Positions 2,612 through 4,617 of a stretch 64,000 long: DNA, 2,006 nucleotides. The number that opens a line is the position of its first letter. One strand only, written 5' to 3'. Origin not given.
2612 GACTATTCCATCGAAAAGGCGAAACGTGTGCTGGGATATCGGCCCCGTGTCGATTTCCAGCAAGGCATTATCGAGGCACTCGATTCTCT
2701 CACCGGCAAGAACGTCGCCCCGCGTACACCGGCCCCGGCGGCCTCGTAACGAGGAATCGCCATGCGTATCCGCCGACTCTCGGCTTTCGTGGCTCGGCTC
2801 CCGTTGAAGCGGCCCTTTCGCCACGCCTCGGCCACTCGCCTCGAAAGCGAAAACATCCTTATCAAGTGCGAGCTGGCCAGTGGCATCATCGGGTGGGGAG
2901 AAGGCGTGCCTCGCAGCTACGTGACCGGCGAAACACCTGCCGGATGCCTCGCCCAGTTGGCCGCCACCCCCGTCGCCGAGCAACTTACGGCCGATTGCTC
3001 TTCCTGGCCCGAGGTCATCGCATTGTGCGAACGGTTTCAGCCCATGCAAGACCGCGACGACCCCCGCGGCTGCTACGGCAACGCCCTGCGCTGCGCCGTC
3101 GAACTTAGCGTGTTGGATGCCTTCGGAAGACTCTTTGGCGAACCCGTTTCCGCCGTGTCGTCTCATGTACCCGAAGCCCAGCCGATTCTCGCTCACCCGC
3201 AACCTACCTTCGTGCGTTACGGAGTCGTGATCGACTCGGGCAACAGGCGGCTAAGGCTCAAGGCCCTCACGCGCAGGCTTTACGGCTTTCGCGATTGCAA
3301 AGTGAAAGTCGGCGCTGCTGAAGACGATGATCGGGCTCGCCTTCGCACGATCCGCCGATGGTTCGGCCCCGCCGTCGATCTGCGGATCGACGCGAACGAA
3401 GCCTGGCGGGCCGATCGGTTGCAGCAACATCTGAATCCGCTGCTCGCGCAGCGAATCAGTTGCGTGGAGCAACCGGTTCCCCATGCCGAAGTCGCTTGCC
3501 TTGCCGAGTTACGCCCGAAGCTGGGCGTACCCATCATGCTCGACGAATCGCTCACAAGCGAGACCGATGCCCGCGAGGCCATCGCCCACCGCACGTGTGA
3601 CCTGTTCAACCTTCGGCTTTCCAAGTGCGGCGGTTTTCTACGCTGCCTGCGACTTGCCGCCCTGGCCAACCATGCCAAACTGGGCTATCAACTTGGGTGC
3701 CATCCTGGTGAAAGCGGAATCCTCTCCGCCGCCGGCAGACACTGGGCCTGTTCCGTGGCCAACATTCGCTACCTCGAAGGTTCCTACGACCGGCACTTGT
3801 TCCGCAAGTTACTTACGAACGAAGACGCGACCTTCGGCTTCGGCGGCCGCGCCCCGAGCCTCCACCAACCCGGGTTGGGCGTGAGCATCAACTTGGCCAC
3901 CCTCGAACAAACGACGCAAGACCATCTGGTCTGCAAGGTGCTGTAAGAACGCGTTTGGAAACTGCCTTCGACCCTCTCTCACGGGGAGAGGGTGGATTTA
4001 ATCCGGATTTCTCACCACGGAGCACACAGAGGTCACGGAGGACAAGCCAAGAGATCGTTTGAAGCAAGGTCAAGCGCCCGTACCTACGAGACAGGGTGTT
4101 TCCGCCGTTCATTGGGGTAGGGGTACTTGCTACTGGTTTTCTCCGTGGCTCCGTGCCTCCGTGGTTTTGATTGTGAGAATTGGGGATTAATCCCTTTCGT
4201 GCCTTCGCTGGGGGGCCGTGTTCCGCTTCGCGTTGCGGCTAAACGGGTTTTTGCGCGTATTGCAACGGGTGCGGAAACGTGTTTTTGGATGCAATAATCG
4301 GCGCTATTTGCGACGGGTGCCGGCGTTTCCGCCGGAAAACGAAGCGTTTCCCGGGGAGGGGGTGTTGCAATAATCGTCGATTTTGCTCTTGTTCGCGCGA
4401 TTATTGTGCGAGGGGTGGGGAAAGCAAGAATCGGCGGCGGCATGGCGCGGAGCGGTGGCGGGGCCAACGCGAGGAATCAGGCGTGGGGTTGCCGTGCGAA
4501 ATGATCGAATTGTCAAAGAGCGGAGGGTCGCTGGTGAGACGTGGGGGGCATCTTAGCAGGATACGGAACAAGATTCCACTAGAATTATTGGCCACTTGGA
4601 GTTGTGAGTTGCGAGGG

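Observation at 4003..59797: Dispersed superfamily of palindromes whose arms are tandem 7-9 nt units ending in GAG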

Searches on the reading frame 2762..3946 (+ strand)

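Call 12: search_protein_families(library=pfam, proteins=[window:2762-3946:+])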
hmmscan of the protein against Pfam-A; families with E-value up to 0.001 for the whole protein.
window:2762-3946:+ (394 aa): 1 family
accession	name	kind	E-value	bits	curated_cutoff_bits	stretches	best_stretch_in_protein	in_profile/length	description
PF13378.12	MR_MLE_C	-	2.4e-44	152.1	29.4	1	171-377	10-216/219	Enolase C-terminal domain-like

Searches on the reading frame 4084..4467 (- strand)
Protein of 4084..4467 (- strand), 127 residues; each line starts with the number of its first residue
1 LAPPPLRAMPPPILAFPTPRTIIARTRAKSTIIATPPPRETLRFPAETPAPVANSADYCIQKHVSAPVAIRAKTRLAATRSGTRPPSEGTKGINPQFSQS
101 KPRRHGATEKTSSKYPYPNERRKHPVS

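Call 93: search_protein_families(library=pfam, proteins=[window:4084-4467:-], max_evalue=0.001)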
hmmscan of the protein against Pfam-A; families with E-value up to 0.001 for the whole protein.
window:4084-4467:- (127 aa): 0 families
